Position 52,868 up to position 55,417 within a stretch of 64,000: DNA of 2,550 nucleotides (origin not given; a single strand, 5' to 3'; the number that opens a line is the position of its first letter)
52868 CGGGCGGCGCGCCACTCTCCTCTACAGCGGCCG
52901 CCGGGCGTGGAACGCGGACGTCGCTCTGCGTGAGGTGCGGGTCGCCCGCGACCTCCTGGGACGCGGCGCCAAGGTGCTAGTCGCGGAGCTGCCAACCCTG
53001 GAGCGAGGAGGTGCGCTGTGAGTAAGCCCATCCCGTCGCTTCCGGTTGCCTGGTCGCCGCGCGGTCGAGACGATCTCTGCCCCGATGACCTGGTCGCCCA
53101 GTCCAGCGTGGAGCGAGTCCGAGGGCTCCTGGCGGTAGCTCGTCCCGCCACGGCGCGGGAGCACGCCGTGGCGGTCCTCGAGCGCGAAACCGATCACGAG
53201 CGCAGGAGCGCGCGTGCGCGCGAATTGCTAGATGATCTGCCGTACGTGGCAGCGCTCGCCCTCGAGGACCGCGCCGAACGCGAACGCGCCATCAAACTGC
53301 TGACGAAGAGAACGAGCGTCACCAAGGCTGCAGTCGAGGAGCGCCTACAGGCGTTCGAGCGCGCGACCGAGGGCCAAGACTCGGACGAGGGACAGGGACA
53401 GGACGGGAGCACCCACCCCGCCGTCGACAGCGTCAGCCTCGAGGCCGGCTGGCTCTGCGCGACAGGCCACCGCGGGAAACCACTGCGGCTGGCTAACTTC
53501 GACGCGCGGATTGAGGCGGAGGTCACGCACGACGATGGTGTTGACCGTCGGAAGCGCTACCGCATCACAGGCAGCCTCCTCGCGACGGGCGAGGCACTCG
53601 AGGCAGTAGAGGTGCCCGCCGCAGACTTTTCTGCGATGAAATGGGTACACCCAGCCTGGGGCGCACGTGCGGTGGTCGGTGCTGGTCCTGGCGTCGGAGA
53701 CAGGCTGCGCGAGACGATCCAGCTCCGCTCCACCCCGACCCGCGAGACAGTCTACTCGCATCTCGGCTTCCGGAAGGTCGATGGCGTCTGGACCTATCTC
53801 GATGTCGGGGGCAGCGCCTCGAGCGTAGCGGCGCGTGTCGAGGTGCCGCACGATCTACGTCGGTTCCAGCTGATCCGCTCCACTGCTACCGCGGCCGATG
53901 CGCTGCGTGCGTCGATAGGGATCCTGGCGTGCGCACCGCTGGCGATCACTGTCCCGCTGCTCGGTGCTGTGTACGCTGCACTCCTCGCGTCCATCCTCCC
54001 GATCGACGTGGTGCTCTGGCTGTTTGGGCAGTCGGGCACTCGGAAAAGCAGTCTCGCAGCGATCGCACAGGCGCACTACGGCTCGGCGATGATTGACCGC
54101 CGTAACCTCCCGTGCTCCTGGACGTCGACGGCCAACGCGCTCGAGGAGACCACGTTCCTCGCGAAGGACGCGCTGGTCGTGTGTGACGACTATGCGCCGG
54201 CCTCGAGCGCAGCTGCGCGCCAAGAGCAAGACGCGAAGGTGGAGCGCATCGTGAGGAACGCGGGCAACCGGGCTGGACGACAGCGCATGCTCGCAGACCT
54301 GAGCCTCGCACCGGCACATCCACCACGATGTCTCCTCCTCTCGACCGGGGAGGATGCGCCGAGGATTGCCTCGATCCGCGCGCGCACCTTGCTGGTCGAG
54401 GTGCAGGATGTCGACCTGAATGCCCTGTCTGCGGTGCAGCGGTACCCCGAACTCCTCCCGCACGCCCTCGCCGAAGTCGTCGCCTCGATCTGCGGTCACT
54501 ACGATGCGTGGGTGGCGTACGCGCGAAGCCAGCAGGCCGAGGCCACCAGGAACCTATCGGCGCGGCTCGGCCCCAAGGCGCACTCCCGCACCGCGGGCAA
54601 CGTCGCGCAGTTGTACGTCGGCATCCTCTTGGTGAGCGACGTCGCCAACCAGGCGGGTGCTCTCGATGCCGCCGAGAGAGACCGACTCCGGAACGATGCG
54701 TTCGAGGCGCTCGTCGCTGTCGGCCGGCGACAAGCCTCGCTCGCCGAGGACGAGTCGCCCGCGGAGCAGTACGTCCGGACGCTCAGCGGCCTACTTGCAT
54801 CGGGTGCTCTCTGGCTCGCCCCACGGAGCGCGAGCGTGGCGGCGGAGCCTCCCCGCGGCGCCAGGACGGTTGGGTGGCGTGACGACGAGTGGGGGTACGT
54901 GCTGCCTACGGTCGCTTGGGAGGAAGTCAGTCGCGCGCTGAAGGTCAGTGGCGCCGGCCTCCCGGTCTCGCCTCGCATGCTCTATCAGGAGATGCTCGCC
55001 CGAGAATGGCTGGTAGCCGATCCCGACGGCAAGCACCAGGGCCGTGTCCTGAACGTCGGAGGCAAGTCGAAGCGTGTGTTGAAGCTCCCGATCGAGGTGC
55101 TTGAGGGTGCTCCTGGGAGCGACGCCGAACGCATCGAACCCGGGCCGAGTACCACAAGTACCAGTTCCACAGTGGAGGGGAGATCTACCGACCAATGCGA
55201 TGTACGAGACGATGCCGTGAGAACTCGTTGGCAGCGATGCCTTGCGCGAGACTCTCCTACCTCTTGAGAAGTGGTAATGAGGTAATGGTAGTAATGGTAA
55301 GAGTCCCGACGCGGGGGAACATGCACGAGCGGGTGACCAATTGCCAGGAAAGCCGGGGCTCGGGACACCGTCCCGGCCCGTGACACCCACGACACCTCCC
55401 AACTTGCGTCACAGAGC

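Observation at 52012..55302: Element 2 replication core (AlpA-like HTH, DUF3854-like, DUF927-like helicase, iteron-like repeats) with no virion genes: satellite/IME architecture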

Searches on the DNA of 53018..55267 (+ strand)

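Call 112: search_rna_families(sources=[L003, L005, L007, L034, L057, L078], threshold=gathering)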
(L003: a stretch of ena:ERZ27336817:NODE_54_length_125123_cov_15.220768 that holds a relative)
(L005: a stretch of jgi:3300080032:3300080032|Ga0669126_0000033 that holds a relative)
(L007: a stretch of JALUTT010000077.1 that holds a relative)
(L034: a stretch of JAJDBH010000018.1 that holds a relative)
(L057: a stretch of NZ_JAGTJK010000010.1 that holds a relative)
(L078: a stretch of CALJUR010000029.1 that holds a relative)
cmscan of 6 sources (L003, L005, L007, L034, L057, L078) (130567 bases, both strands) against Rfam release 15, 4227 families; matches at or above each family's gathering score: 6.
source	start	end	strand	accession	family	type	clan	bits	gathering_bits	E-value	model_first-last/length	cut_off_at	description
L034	14132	14204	+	RF00005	tRNA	Gene; tRNA;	CL00001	72.7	29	1.1e-13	1-71/71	no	tRNA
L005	17965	18038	-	RF00005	tRNA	Gene; tRNA;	CL00001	67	29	4.2e-12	1-71/71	no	tRNA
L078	16065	16135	-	RF00005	tRNA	Gene; tRNA;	CL00001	66.6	29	5.6e-12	1-71/71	no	tRNA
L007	476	549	+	RF00005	tRNA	Gene; tRNA;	CL00001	65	29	1.5e-11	1-71/71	no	tRNA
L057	5985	6071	+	RF00005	tRNA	Gene; tRNA;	CL00001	59.1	29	6.4e-10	1-71/71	no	tRNA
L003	13994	14077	-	RF00005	tRNA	Gene; tRNA;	CL00001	54.1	29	1.5e-08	1-71/71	no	tRNA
